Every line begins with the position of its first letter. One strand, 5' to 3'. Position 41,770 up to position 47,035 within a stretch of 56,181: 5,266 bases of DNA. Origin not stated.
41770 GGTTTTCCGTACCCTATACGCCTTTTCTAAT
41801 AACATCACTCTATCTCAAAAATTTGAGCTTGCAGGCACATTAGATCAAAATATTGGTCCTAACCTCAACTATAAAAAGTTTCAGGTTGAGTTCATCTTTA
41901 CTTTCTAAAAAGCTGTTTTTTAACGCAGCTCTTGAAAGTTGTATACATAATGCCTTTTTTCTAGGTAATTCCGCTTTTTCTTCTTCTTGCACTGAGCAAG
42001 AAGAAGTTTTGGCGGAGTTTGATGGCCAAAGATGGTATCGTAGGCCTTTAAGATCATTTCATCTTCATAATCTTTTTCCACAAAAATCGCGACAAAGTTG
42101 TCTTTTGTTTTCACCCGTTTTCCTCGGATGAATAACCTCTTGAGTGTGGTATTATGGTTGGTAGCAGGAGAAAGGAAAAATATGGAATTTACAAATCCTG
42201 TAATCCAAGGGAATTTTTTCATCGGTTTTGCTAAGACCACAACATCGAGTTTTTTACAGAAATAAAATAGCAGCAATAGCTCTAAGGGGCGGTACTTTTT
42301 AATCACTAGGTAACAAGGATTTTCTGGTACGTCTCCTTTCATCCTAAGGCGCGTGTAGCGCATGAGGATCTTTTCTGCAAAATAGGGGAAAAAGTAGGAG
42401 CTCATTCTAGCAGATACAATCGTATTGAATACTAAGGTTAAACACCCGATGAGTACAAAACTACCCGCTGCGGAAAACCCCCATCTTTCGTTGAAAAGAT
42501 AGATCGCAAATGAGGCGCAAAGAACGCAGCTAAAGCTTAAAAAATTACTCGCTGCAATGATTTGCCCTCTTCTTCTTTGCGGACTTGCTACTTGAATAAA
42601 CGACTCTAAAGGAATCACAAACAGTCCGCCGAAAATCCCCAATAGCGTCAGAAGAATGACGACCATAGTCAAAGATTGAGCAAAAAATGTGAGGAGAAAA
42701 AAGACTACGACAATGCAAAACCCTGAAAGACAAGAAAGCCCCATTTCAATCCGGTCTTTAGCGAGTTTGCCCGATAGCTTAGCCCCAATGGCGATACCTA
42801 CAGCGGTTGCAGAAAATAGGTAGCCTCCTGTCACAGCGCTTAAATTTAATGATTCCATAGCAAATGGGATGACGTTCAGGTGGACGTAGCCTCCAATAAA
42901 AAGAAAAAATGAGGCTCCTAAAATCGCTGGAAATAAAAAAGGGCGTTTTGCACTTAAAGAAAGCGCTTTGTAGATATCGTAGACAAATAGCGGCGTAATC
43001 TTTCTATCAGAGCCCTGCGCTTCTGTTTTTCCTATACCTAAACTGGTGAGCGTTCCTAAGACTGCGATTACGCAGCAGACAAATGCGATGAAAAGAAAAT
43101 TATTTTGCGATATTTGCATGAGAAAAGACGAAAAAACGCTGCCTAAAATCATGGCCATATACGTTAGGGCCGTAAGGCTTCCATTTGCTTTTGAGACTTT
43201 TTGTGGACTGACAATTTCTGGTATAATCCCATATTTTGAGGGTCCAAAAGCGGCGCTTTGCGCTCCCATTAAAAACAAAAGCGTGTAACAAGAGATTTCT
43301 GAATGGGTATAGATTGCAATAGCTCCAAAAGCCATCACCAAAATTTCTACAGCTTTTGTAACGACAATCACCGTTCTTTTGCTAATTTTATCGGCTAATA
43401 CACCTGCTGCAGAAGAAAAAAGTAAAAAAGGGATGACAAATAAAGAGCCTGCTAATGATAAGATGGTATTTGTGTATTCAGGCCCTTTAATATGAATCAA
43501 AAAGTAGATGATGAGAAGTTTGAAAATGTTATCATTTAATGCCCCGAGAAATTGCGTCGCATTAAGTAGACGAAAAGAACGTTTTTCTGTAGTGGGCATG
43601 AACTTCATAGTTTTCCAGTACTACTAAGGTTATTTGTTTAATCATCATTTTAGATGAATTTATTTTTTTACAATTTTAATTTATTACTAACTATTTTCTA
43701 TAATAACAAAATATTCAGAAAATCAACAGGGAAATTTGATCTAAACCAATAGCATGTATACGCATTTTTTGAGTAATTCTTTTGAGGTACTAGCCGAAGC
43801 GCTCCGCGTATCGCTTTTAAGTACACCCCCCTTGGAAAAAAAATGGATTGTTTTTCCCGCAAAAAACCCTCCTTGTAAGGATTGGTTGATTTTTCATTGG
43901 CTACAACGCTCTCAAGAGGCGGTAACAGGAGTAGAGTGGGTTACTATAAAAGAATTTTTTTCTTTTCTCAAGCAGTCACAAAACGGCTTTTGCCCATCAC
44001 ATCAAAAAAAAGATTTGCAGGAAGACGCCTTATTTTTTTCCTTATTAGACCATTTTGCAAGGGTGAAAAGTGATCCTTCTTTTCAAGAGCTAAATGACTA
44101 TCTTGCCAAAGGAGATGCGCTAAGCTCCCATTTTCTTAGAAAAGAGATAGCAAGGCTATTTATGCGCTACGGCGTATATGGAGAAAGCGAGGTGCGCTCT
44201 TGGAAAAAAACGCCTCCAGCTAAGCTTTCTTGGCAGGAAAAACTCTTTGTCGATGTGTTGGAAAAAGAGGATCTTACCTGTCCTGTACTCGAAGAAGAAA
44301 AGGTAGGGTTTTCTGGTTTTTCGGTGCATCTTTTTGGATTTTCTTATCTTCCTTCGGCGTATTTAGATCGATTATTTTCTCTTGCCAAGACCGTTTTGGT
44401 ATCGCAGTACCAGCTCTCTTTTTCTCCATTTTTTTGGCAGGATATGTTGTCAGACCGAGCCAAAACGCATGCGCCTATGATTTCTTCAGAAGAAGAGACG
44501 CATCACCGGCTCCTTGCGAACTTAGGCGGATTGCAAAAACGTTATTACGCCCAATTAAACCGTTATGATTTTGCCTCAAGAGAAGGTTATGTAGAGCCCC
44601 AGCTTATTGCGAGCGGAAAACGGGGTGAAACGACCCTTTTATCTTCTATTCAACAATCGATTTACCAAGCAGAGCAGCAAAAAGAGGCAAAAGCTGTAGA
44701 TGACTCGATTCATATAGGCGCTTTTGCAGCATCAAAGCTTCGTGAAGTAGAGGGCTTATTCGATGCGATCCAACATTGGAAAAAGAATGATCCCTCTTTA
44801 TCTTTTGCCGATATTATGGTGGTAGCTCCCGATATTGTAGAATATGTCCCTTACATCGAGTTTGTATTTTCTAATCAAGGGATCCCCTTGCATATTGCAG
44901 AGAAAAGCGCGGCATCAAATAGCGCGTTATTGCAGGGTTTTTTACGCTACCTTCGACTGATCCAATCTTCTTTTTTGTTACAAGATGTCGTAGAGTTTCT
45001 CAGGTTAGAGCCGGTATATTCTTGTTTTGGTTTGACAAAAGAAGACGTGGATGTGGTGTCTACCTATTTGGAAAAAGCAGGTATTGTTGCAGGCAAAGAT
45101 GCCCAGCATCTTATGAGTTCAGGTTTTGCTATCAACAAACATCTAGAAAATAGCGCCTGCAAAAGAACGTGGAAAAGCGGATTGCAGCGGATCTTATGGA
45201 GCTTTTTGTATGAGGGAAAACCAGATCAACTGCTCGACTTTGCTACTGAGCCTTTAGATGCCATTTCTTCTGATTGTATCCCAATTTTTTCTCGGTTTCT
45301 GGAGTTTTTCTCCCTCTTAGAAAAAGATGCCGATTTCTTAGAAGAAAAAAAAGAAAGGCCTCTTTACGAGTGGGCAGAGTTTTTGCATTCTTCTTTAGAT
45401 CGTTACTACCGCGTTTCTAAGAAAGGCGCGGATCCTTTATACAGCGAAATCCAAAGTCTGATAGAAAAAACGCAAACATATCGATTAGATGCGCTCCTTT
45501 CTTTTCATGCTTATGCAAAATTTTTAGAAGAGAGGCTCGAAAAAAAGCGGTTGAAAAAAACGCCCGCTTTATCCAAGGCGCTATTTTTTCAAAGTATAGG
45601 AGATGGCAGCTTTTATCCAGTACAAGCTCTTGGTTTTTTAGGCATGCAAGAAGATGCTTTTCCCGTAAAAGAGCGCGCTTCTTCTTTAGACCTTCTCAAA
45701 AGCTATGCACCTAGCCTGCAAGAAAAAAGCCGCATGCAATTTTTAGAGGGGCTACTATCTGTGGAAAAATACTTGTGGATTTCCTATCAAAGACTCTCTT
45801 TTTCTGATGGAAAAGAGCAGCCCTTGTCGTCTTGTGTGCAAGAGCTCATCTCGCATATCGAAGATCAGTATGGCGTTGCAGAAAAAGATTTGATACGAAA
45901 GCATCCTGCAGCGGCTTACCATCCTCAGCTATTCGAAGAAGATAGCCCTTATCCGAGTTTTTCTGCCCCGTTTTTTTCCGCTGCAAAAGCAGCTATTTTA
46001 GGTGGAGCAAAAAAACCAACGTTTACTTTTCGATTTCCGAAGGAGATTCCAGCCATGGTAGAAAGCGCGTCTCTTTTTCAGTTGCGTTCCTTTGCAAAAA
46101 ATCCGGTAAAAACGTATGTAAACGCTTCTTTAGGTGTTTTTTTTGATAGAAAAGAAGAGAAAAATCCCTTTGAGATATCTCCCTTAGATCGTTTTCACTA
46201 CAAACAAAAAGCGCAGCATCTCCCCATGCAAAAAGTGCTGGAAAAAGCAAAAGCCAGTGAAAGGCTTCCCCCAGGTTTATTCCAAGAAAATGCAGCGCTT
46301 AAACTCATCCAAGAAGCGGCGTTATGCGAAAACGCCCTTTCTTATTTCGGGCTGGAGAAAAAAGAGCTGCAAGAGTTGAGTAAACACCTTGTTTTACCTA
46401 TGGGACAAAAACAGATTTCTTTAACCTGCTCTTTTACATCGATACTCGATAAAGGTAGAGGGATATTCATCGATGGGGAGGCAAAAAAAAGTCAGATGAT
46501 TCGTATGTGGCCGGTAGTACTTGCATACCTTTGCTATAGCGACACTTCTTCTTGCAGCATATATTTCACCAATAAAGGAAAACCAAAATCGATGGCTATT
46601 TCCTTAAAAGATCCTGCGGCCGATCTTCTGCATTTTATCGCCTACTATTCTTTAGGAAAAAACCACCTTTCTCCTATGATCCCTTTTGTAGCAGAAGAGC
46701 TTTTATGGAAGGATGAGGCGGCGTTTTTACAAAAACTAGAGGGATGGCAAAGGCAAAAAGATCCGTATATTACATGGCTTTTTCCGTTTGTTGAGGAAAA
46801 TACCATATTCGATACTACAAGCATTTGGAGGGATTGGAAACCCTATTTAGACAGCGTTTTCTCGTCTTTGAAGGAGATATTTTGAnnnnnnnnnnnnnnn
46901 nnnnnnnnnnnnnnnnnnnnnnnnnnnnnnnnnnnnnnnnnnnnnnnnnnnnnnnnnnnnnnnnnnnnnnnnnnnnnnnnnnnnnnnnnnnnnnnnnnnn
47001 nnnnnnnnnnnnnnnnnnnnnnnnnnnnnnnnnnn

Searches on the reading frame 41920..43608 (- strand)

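Call 73: search_protein_families(library=pfam, proteins=[window:41920-43608:-], max_evalue=0.01)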
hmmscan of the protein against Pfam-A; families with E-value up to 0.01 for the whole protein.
window:41920-43608:- (562 aa): 2 families
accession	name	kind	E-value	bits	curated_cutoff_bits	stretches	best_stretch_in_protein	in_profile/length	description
PF07690.21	MFS_1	-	1.7e-28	100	33.4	1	19-359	5-340/347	Major Facilitator Superfamily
PF05977.19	MFS_3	-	7.3e-10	38.3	27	1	46-398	46-389/524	Transmembrane secretion effector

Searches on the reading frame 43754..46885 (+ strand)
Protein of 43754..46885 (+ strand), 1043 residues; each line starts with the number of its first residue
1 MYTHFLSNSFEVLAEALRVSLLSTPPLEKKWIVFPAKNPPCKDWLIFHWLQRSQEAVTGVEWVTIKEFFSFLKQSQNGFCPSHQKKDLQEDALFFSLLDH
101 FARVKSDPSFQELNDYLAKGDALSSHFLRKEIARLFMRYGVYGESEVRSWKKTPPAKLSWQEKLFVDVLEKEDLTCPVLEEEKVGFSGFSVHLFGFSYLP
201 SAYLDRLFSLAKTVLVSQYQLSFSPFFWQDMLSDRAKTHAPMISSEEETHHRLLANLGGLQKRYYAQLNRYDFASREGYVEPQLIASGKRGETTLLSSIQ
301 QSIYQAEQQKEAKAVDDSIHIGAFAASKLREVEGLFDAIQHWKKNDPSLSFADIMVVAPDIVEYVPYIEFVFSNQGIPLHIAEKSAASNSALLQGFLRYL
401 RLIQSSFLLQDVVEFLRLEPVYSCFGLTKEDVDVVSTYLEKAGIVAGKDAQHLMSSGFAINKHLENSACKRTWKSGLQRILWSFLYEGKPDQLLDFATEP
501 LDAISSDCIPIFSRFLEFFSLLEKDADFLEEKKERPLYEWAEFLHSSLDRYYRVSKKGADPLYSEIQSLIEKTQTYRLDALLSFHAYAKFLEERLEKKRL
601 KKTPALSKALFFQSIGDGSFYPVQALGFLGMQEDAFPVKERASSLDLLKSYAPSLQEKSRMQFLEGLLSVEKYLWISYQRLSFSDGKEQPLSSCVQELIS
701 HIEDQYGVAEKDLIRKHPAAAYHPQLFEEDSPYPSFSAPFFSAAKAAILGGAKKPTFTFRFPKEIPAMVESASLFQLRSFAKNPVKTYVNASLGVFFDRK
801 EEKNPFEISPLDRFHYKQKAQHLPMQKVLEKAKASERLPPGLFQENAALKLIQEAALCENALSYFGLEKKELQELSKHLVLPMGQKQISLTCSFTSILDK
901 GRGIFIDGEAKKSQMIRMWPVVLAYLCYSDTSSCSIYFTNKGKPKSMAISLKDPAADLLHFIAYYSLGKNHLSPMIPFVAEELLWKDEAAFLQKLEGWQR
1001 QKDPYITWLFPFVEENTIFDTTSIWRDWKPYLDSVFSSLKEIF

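Call 73: search_protein_families(library=pfam, proteins=[window:43754-46885:+], max_evalue=0.01)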
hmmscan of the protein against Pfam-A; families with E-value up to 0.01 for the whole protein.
window:43754-46885:+ (1043 aa): 2 families
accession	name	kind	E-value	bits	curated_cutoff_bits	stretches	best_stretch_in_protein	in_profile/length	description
PF04257.20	Exonuc_V_gamma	-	9.2e-26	91.2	25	1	4-304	3-312/314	Exodeoxyribonuclease V, gamma subunit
PF17946.7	RecC_C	-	7.4e-14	52.5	22.6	1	772-980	4-194/202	RecC C-terminal domain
